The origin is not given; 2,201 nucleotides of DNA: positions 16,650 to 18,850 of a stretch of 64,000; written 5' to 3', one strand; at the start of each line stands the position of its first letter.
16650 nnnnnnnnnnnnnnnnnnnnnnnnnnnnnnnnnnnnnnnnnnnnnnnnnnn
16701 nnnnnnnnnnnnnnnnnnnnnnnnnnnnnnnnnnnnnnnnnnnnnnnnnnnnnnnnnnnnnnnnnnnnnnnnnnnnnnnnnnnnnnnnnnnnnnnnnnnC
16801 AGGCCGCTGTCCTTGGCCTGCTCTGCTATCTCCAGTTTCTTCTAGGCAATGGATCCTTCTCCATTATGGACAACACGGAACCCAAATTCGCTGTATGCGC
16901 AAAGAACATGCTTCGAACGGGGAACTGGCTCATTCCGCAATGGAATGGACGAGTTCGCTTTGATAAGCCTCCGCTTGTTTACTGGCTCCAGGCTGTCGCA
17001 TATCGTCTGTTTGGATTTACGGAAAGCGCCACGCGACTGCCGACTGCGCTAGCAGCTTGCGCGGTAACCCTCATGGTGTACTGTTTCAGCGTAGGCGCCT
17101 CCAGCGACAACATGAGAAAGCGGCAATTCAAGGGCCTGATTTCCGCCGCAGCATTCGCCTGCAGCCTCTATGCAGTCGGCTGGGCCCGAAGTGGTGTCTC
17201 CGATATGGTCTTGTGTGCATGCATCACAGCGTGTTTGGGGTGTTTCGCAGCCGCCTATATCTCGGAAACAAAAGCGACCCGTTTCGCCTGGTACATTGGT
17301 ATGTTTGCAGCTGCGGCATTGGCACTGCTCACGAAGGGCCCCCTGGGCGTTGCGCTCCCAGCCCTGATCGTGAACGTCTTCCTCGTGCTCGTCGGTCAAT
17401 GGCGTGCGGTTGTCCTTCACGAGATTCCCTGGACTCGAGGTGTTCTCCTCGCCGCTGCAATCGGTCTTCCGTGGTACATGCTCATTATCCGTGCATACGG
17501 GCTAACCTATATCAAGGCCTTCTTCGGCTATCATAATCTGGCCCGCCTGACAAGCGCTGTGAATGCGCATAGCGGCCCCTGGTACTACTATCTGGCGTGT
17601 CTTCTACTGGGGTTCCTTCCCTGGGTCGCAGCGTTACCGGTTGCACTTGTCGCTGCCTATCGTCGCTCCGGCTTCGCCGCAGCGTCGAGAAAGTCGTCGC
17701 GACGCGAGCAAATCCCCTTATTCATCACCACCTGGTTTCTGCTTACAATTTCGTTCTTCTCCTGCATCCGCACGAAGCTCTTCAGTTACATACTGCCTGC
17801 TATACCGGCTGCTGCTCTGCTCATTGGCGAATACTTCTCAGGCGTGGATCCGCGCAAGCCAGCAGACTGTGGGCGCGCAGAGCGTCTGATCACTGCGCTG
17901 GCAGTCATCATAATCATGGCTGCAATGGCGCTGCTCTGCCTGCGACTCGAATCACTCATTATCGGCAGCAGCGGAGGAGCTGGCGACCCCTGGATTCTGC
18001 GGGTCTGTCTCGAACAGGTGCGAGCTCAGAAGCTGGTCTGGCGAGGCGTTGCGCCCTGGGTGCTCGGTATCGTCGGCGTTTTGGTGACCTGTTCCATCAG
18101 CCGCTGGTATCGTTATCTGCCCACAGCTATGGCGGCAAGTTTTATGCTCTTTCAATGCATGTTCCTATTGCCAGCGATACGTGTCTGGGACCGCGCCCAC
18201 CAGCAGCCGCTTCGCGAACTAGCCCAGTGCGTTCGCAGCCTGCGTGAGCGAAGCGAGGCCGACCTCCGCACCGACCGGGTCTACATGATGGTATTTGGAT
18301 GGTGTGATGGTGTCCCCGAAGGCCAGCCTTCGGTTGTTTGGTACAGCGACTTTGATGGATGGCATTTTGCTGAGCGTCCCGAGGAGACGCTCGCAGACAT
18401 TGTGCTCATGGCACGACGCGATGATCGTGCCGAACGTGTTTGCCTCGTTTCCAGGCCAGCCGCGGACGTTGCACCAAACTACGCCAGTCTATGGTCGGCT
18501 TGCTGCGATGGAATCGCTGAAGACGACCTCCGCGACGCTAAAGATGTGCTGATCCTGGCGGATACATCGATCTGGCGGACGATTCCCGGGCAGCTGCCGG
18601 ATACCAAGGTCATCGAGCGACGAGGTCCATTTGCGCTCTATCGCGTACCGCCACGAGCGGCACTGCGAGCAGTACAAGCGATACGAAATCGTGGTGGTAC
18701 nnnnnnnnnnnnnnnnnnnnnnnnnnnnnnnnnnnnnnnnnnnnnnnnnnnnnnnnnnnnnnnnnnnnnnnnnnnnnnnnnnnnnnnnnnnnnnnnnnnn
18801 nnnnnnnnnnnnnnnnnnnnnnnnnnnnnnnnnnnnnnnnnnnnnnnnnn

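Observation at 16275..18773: Bacterial-type ArnT-like GT-C glycosyltransferase in a eukaryotic genome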

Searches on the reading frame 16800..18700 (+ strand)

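Call 14: find_related_loci(query=window:16800-18700:+, collection=genome_contigs, flank=8000)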
Query window:16800-18700:+ (633 aa) in genome_contigs; peptide patterns used: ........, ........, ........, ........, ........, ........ (x = any residue, [..] = any of these).
51 stretches matched a pattern; 2 encode a relative of the query (tblastn E <= 1e-3); 2 distinct loci.
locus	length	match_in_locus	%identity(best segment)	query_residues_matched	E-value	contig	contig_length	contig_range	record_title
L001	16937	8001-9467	36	11-487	6e-80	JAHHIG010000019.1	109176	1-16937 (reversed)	MAG: Tildeniella nuda ZEHNDER 1965/U140 scaffold_135_c1, whole genome shotgun sequence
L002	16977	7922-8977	30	16-384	9e-32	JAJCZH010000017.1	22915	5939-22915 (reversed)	MAG: Deltaproteobacteria bacterium isolate OFTM366 OFTM366_16, whole genome shotgun sequence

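Call 20: search_protein_families(library=pfam, proteins=[L001:528-1859:+, L001:2030-3259:-, L001:3341-4030:-, L001:4190-6409:+, L001:6605-7756:+, L001:7896-9740:+, L001:10273-11382:+, L001:11705-13366:+, L001:14566-16044:+], max_evalue=0.00001)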
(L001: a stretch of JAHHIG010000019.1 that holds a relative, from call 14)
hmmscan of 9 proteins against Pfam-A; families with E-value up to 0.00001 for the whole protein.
L001:528-1859:+ (443 aa): 0 families

L001:2030-3259:- (409 aa): 1 family
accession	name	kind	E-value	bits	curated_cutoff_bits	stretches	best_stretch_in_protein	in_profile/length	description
PF04286.17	DUF445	-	2.3e-65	222.4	33.8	1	14-405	1-364/368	Protein of unknown function (DUF445)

L001:3341-4030:- (229 aa): 6 families
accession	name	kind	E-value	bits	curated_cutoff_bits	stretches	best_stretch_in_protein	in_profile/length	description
PF01209.24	Ubie_methyltran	-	3.8e-53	180.7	20.1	1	3-223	7-227/233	ubiE/COQ5 methyltransferase family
PF13649.12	Methyltransf_25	-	4.3e-22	79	27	1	48-142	2-95/97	Methyltransferase domain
PF08241.18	Methyltransf_11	-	2.4e-20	73.4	21.2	1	48-147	1-94/95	Methyltransferase domain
PF13847.12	Methyltransf_31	-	1.4e-16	60.9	27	1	44-164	4-127/145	Methyltransferase domain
PF13489.12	Methyltransf_23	-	1.7e-11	44.5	27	1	44-169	23-136/164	Methyltransferase domain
PF08242.18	Methyltransf_12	-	3.3e-11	44.2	30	1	48-144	1-96/98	Methyltransferase domain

L001:4190-6409:+ (739 aa): 1 family
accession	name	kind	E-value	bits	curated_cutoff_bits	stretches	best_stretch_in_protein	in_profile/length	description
PF13844.12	Glyco_transf_41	-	5.3e-52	177.2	25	2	537-725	358-543/543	Glycosyl transferase family 41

L001:6605-7756:+ (383 aa): 3 families
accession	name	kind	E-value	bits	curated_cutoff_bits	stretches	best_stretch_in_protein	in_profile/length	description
PF00534.26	Glycos_transf_1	-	6.1e-28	97.9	26.4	1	191-344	10-160/172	Glycosyl transferases group 1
PF13692.12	Glyco_trans_1_4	-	2e-25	90.1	27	1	202-337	7-137/142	Glycosyl transferases group 1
PF13439.12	Glyco_transf_4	-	2.6e-06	28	28.5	0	16-181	2-166/170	Glycosyltransferase Family 4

L001:7896-9740:+ (614 aa): 1 family
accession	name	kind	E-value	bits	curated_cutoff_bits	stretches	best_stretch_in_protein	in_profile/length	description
PF13231.12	PMT_2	-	1.9e-12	48.1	26.1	1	80-259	1-158/160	Dolichyl-phosphate-mannose-protein mannosyltransferase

L001:10273-11382:+ (369 aa): 3 families
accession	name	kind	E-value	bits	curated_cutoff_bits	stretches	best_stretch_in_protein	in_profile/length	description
PF18087.6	RuBisCo_chap_C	-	4e-51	172.9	25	1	209-345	1-138/138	Rubisco Assembly chaperone C-terminal domain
PF18578.6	Raf1_N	-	4.7e-44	149.7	26.8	1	90-195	1-106/106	Rubisco accumulation factor 1 alpha helical domain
PF18579.7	Raf1_HTH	-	2.6e-31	107.6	27.3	1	18-76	1-59/61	Rubisco accumulation factor 1 helix turn helix domain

L001:11705-13366:+ (553 aa): 1 family
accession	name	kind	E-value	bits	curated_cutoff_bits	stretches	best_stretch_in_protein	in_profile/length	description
PF00496.27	SBP_bac_5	-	4e-106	355.7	32.4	1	93-472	2-365/368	Bacterial extracellular solute-binding proteins, family 5 Middle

L001:14566-16044:+ (492 aa): 2 families
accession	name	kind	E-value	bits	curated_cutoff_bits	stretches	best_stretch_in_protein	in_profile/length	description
PF03441.19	FAD_binding_7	-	2.8e-68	229.8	27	1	290-485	3-201/203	FAD binding domain of DNA photolyase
PF00875.24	DNA_photolyase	-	4.5e-41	141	26.6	1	7-174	2-158/164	DNA photolyase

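Call 27: search_protein_families(library=ncbifam, proteins=[L001:6605-7756:+, L001:4190-6409:+], max_evalue=0.00001)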
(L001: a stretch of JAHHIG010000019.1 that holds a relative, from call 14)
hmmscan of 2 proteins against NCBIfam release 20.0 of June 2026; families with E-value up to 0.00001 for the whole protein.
L001:6605-7756:+ (383 aa): 22 families
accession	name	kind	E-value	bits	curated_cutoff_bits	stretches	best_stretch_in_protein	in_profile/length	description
NF041876.1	EPS_EpsE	equivalog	1.6e-25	90.2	400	1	196-369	214-388/389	exopolysaccharide biosynthesis GT4 family glycosyltransferase EpsE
TIGR03449.1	mycothiol_MshA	equivalog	6.6e-18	64.8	462.5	1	171-377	196-403/406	D-inositol-3-phosphate glycosyltransferase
TIGR04063.1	stp3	hypoth_equivalog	1.4e-17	63.6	442.05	1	187-375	204-393/397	TIGR04063 family PEP-CTERM/XrtA system glycosyltransferase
TIGR02149.1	glgA_Coryne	subfamily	9.1e-17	61.2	302.4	1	206-368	214-381/391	glycogen synthase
NF038229.1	Glyco4_Geo_Pelo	equivalog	1.9e-16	60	400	1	177-377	142-336/338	GPMC system family 4 glycosyltransferase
NF038295.1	EPS_HpsP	equivalog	3.3e-14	52.7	550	1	195-370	206-381/388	hormogonium polysaccharide biosynthesis glycosyltransferase HpsP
TIGR03088.1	stp2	hypoth_equivalog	1.3e-13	50.8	409.05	1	242-375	241-371/374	TIGR03088 family PEP-CTERM/XrtA system glycosyltransferase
TIGR03999.1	thiol_BshA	equivalog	1.8e-13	50.2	273.7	1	244-377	243-373/375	N-acetyl-alpha-D-glucosaminyl L-malate synthase BshA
NF038255.1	exopoly_VpsD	equivalog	4.6e-13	48.8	300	1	192-310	199-316/381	VpsD family glycosyltransferase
TIGR02095.1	glgA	subfamily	1.6e-12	46.8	328.45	1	199-364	297-467/477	glycogen/starch synthase, ADP-glucose type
TIGR02472.1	sucr_P_syn_N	equivalog_domain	2.4e-12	46.4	576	1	256-369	317-433/439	sucrose-phosphate synthase, putative, glycosyltransferase domain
NF041879.1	EPS_EpsH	equivalog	5.3e-11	41.9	800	1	188-373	229-412/431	exopolysaccharide biosynthesis glycosyltransferase EpsH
NF046085.1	XrtY_assoc_Gly1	equivalog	5.8e-11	41.9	400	1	193-369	206-376/387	XrtY-associated glycosyltransferase XYAG1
TIGR04047.1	MSMEG_0565_glyc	hypoth_equivalog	1.6e-10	40.6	259.85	1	207-370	204-368/373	MSMEG_0565 family glycosyltransferase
TIGR04005.1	wcaL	equivalog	6.8e-10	38.4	537.6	1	159-375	184-404/406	colanic acid biosynthesis glycosyltransferase WcaL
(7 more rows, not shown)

L001:4190-6409:+ (739 aa): 0 families
